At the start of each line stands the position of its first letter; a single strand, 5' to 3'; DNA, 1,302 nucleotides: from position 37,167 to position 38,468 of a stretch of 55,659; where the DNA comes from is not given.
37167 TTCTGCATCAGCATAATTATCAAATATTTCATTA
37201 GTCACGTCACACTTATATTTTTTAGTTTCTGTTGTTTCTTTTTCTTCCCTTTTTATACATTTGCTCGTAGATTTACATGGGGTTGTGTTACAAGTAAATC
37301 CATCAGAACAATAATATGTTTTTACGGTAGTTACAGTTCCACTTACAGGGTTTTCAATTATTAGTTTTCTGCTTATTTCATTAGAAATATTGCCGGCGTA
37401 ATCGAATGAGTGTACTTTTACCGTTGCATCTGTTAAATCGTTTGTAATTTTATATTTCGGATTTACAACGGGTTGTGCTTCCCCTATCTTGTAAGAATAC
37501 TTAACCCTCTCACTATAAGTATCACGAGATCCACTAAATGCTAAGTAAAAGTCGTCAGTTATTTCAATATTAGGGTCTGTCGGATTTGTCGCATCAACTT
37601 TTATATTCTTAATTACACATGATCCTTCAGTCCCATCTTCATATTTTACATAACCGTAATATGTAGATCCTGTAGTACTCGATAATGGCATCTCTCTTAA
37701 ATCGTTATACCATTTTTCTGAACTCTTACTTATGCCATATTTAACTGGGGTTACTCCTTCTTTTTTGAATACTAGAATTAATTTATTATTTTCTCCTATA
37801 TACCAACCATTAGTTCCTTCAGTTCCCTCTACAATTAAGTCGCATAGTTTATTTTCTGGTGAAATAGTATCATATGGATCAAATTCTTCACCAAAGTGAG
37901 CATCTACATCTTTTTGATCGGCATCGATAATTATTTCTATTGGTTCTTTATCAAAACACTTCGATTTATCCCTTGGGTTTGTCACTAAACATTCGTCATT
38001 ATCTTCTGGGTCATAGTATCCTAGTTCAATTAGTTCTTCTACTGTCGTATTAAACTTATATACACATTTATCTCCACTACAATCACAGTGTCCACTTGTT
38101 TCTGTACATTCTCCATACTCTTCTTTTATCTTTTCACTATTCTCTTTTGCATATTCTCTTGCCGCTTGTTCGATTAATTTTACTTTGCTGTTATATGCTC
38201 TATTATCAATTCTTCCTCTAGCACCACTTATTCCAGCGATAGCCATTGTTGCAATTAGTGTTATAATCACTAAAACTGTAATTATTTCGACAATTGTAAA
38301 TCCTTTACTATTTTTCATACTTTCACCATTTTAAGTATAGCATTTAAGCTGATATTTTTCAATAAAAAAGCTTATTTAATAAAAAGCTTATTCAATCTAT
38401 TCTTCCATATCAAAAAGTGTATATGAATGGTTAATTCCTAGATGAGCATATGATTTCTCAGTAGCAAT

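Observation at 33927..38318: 1463-aa modular type IV pilin-like protein carrying about 110 cysteines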

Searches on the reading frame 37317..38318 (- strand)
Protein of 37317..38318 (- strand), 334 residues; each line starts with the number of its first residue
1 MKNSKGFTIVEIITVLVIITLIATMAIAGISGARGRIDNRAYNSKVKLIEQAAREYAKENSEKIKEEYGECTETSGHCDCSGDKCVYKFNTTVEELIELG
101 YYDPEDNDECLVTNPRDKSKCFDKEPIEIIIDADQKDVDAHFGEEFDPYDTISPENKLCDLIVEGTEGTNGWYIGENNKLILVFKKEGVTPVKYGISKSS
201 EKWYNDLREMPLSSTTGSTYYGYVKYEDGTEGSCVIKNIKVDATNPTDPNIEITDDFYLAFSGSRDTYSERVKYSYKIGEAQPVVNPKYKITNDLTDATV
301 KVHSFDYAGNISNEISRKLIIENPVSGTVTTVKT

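Call 31: search_solved_structures(query=window:37317-38318:-, max_evalue=1, show_alignments=3)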
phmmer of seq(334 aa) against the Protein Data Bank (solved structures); distinct sequences matched with E-value up to 1: 4.
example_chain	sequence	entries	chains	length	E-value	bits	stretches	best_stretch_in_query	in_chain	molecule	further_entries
9egp_A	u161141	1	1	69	0.00061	22.3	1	1-59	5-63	Geopilin domain 1 protein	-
7tgg_A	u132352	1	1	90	0.00088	21.7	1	1-53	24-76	Geopilin domain 1 protein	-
5wda_A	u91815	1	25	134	0.11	14.9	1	7-68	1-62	General secretion pathway protein G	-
2m7g_A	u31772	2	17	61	0.25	13.7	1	7-53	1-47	Geopilin domain 1 protein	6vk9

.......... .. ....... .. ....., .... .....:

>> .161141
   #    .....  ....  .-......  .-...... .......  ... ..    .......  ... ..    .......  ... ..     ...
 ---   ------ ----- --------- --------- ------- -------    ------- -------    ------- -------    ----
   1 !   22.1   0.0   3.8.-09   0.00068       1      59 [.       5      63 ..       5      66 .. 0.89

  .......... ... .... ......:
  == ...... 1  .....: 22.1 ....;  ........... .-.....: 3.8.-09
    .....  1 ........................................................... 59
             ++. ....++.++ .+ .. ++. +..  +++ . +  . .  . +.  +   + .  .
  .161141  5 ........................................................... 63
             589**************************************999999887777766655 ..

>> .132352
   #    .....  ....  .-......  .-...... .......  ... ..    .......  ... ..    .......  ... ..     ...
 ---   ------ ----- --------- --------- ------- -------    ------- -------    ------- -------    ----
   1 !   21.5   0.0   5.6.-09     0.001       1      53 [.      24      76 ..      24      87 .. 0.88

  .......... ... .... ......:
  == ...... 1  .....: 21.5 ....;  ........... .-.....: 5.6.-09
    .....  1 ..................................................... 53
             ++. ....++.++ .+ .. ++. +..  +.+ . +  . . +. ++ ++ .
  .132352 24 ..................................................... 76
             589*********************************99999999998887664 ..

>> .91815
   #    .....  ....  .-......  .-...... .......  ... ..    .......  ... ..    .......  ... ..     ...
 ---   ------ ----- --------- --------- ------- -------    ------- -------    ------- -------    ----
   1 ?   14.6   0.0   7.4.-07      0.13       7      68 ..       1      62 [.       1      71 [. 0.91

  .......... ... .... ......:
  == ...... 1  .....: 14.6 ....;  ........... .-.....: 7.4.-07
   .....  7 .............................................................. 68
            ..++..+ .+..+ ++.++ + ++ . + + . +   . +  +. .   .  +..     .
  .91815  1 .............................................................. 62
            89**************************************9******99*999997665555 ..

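Call 46: find_homologous_proteins(query=A4, max_evalue=0.00001)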
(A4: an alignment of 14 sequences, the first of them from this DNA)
Query A4 (14 sequences) (334 aa, profile of the alignment): 16 proteins with E <= 0.00001 among 8000 candidates.
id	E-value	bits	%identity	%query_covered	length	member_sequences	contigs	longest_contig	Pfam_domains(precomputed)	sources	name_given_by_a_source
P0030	1.6e-101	358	35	16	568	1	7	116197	PF07963.18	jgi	-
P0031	3.0e-64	236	71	82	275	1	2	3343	-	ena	-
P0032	3.0e-57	213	23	97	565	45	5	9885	PF07963.18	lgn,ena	-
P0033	3.5e-51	193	73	57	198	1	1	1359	-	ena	-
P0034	5.6e-25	107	25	57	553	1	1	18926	PF07963.18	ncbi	-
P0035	5.5e-20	90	37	29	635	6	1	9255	PF07963.18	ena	-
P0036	9.5e-15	73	34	24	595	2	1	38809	PF07963.18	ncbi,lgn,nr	ncbi:MAG: type II secretion system protein [bacterium]|nr:type II secretion system protein [bacteriu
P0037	2.1e-11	62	26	37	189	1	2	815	PF07963.18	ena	-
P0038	1.3e-10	59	29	19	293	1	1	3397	PF07963.18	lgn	-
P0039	3.5e-10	58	23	38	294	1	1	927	PF07963.18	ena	-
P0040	5.3e-10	57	29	19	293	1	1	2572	PF07963.18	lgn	-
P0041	6.2e-7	47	23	14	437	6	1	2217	PF07963.18,PF12810.14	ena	-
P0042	9.8e-7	47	32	24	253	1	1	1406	PF13306.13,PF07963.18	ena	-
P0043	1.8e-6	46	56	3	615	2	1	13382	PF07963.18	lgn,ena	-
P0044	3.6e-6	45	24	54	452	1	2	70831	PF07963.18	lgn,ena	-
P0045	8.3e-6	44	35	18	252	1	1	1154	PF07963.18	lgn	-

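Call 47: find_encoding_contigs(protein=P0030, flank=10000, max_places=2)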
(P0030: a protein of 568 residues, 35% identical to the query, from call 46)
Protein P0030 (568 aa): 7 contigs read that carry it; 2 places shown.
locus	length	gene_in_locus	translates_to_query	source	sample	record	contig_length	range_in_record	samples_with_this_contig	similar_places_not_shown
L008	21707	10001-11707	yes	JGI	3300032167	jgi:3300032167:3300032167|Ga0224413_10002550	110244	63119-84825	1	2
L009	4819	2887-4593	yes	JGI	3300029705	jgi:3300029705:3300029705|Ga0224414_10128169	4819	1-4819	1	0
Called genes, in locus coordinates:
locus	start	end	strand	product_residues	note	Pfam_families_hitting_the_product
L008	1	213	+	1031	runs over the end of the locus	PF00133:tRNA-synt_1, PF09334:tRNA-synt_1g, PF08264:Anticodon_1, PF19302:DUF5915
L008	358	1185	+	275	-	-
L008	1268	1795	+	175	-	-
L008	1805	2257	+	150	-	-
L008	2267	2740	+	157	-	-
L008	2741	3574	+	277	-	-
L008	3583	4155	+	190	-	-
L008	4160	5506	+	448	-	PF12733:Cadherin-like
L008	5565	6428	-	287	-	-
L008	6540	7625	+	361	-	PF04055:Radical_SAM, PF06969:HemN_C (weak)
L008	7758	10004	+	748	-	PF13491:FtsK_4TM (faint), PF17854:FtsK_alpha, PF01580:FtsK_SpoIIIE, PF12846:AAA_10 (faint), PF09397:FtsK_gamma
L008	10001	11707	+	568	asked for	PF07963:N_methyl (weak)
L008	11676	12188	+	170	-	-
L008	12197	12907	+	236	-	PF01048:PNP_UDP_1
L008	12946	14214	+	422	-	PF05193:Peptidase_M16_C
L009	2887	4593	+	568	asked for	PF07963:N_methyl (weak)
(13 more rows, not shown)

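Call 48: find_encoding_contigs(protein=P0036, flank=10000, max_places=2)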
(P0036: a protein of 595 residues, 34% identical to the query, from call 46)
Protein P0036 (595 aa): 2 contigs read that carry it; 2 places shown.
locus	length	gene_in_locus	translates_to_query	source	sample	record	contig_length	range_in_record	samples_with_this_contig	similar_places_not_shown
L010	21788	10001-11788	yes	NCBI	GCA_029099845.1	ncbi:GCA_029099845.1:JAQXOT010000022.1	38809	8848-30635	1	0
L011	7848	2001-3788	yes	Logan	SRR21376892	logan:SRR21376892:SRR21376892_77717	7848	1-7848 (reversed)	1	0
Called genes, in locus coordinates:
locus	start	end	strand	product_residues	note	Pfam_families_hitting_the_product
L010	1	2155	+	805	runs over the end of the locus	PF12704:MacB_PCD (faint), PF02687:FtsX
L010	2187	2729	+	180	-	-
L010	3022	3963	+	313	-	PF01699:Na_Ca_ex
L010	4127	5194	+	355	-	-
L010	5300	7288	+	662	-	PF00456:Transketolase_N, PF02779:Transket_pyr, PF22613:Transketolase_C_1, PF02780:Transketolase_C (weak)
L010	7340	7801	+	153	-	PF10747:SirA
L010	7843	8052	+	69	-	PF03672:UPF0154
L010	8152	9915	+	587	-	PF01541:GIY-YIG, PF27096:UvrC_M, PF02151:UVR (weak), PF22920:UvrC_RNaseH, PF08459:UvrC_RNaseH_dom, PF14520:HHH_5 (weak)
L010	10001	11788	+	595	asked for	PF07963:N_methyl (weak)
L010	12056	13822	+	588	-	PF02518:HATPase_c, PF13589:HATPase_c_3, PF01119:DNA_mis_repair, PF08676:MutL_C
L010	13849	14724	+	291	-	PF01745:IPT, PF13238:AAA_18 (faint), PF01715:IPPT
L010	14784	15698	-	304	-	PF01841:Transglut_core (faint)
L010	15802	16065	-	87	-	PF01649:Ribosomal_S20p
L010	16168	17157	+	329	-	PF03418:Peptidase_A25, PF06866:DUF1256 (faint)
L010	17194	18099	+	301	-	PF07454:SpoIIP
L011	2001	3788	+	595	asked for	PF07963:N_methyl (weak)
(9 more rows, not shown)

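Call 53: predict_structure(alignment_id=A4)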
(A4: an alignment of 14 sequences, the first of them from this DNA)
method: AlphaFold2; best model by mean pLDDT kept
length: 334 residues; sequences in the alignment: 14
mean_pLDDT: 74.1   pTM: 0.49
mean pLDDT of the five models: 74.1, 73.9, 70.9, 68.8, 67.5
residues with pLDDT >= 90: 42; 70-90: 176; 50-70: 86; < 50: 30
segments of 3 or more residues with pLDDT < 50: 1-3, 111-119, 145-155, 331-334
pLDDT, mean of each block of 10 residues (from residue 1): 56 80 72 58 74 82 67 60 68 70 60 47 67 72 51 60 86 86 84 87 88 78 88 80 88 88 75 82 86 82 86 89 60 44
secondary structure, 60 per line:
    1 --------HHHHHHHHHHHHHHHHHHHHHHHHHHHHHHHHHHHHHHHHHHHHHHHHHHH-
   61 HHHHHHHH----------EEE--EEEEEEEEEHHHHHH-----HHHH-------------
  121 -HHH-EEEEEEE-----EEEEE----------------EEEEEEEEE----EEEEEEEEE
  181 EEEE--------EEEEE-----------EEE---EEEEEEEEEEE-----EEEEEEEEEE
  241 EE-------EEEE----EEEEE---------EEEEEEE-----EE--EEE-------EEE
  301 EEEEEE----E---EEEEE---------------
elements in order: H9-59 H61-68 E79-81 E84-92 H93-98 H104-107 E126-132 E138-142 E159-167 E172-184 E193-197 E209-211 E215-225 E231-242 E250-253 E258-262 E272-278 E288-290 E298-306 E315-319

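Call 59: fold_search(model_id=the predicted structure, library=pdb)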
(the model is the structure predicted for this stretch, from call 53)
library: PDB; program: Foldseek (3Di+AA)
matches with E <= 10: 1440; with E <= 0.001: 57
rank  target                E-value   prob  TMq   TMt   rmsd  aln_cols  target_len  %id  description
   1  2yn3_A                6.3e-06  1.00  0.31  0.37  16.9       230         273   15  Structural insight into the giant calcium-binding adhesin SiiE: implications for the adhesion of Salmonella enterica t (released 2013-04-03)
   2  9g8b_A                7.9e-06  1.00  0.24  0.23  21.7       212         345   16  CryoEM structure of the fragment-2 (2892-3236) in the grappling hook protein A (GhpA) in the bacterium Aureispira sp.  (released 2024-10-16)
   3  2yn5_A                1.2e-05  1.00  0.31  0.35  17.7       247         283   13  Structural insight into the giant calcium-binding adhesin SiiE: implications for the adhesion of Salmonella enterica t (released 2013-04-03)
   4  2yn3_C                2.4e-05  1.00  0.33  0.37  17.1       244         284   14  Structural insight into the giant calcium-binding adhesin SiiE: implications for the adhesion of Salmonella enterica t (released 2013-04-03)
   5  2yn5_B                3.3e-05  1.00  0.30  0.34  17.8       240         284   14  Structural insight into the giant calcium-binding adhesin SiiE: implications for the adhesion of Salmonella enterica t (released 2013-04-03)
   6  3pdd                  4.6e-05  1.00  0.30  0.46   6.6       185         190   10  Structures of Clostridium thermocellum CbhA fibronectin(III)-like modules (released 2011-11-23)
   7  9rcu_A                4.6e-05  1.00  0.25  0.29  19.5       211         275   10  Cardioderma bat coronavirus 2B receptor binding domain in complex with human CEACAM6 (released 2026-04-08)
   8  9flv_A                4.9e-05  1.00  0.25  0.21  23.0       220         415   13  CryoEM structure of the fragment-5 (2393-2807) in the grappling hook protein A (GhpA) in the bacterium Aureispira sp.  (released 2024-10-16)
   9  9flw_A                6.1e-05  1.00  0.30  0.21  20.4       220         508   14  CryoEM structure of the fragment-6 (3571-4078) in the grappling hook protein A (GhpA) in the bacterium Aureispira sp.  (released 2024-10-16)
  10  2w1n                  6.5e-05  1.00  0.18  0.26  14.2       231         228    9  cohesin and fibronectin type-III double module construct from the Clostridium perfringens glycoside hydrolase GH84C (released 2009-02-03)
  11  9fly_A                8.5e-05  1.00  0.31  0.14   7.5       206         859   14  CryoEM structure of the base (4151-5009) in the grappling hook protein A (GhpA) in the bacterium Aureispira sp. CCB-QB (released 2024-10-16)
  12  2yn3_B                9.5e-05  1.00  0.33  0.43  16.7       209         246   14  Structural insight into the giant calcium-binding adhesin SiiE: implications for the adhesion of Salmonella enterica t (released 2013-04-03)
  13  9fls_A                1.1e-04  1.00  0.28  0.28  20.8       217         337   10  CryoEM structure of the fragment-3 (2061-2397) in the grappling hook protein A (GhpA) in the bacterium Aureispira sp.  (released 2024-10-16)
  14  8qy5_A                1.3e-04  0.99  0.18  0.11  18.0       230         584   10  Structure of interleukin 6. (released 2024-02-21)
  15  9rcs_A                1.3e-04  1.00  0.26  0.28  18.9       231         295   10  Cardioderma bat coronavirus KY43 receptor binding domain in complex with human CEACAM6 (released 2026-04-08)
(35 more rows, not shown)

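Call 66: search_protein_families(library=pfam, proteins=[P0030, P0036], max_evalue=0.01)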
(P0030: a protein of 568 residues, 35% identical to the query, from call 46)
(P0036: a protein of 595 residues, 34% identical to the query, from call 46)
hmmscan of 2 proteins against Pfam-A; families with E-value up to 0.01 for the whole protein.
P0030 (568 aa): 1 family
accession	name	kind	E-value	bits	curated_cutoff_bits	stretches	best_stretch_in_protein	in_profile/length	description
PF07963.17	N_methyl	-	2.9e-07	30.2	21.2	1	5-29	2-26/27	Prokaryotic N-terminal methylation motif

P0036 (595 aa): 2 families
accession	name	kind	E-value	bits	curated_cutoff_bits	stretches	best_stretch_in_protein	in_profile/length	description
PF07963.17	N_methyl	-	8e-06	25.7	21.2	1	10-34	2-26/27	Prokaryotic N-terminal methylation motif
PF13750.12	Big_3_3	-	0.00044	20.4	27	0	391-478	5-89/157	Bacterial Ig-like domain (group 3)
